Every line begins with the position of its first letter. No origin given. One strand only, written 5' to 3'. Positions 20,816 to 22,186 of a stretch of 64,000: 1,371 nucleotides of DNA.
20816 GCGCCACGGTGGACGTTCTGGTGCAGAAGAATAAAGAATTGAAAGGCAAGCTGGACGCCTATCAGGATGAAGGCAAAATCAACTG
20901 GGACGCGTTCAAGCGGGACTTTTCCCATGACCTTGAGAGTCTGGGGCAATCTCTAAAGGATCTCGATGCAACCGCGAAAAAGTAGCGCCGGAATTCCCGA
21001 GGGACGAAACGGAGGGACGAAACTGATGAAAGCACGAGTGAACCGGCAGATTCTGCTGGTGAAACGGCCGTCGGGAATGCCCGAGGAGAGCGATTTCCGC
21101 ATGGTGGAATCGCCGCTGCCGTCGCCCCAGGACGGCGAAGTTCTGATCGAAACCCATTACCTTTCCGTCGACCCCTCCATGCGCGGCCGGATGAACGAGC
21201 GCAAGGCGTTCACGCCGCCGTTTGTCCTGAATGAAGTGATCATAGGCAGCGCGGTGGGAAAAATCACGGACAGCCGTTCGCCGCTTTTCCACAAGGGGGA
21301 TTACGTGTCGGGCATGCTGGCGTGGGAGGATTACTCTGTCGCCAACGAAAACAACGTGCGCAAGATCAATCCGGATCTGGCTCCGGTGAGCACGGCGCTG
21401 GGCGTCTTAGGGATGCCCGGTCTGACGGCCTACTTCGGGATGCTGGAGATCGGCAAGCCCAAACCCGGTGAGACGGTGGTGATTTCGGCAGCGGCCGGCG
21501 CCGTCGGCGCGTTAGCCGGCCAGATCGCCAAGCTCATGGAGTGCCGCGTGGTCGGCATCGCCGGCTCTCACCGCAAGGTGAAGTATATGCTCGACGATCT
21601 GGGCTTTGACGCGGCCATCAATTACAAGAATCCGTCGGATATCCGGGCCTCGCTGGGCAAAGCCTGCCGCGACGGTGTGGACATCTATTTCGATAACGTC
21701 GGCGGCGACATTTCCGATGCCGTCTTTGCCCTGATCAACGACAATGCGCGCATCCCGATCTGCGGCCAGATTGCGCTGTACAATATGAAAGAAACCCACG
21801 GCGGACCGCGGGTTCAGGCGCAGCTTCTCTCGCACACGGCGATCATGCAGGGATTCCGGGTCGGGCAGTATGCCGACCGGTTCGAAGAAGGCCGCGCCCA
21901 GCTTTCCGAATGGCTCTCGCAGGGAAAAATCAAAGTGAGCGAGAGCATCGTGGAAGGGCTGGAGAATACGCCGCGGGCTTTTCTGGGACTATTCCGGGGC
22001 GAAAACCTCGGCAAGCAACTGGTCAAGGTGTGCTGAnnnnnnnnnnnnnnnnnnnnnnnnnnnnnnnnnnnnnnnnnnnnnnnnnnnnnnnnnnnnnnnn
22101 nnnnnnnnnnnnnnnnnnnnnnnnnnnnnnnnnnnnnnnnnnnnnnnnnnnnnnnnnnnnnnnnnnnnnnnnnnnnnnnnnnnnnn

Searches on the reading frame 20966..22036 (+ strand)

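Call 32: search_protein_families(library=pfam, proteins=[window:20966-22036:+], max_evalue=0.01)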
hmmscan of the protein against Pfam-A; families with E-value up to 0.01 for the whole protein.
window:20966-22036:+ (356 aa): 3 families
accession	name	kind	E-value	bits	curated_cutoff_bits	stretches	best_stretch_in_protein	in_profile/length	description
PF16884.10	ADH_N_2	-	1.7e-38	131.3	31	1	27-134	1-108/108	N-terminal domain of oxidoreductase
PF00107.32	ADH_zinc_N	-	1.1e-17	64.7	31.8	1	179-308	1-122/129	Zinc-binding dehydrogenase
PF13602.12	ADH_zinc_N_2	-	1.3e-09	39.5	27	1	212-350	1-131/134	Zinc-binding dehydrogenase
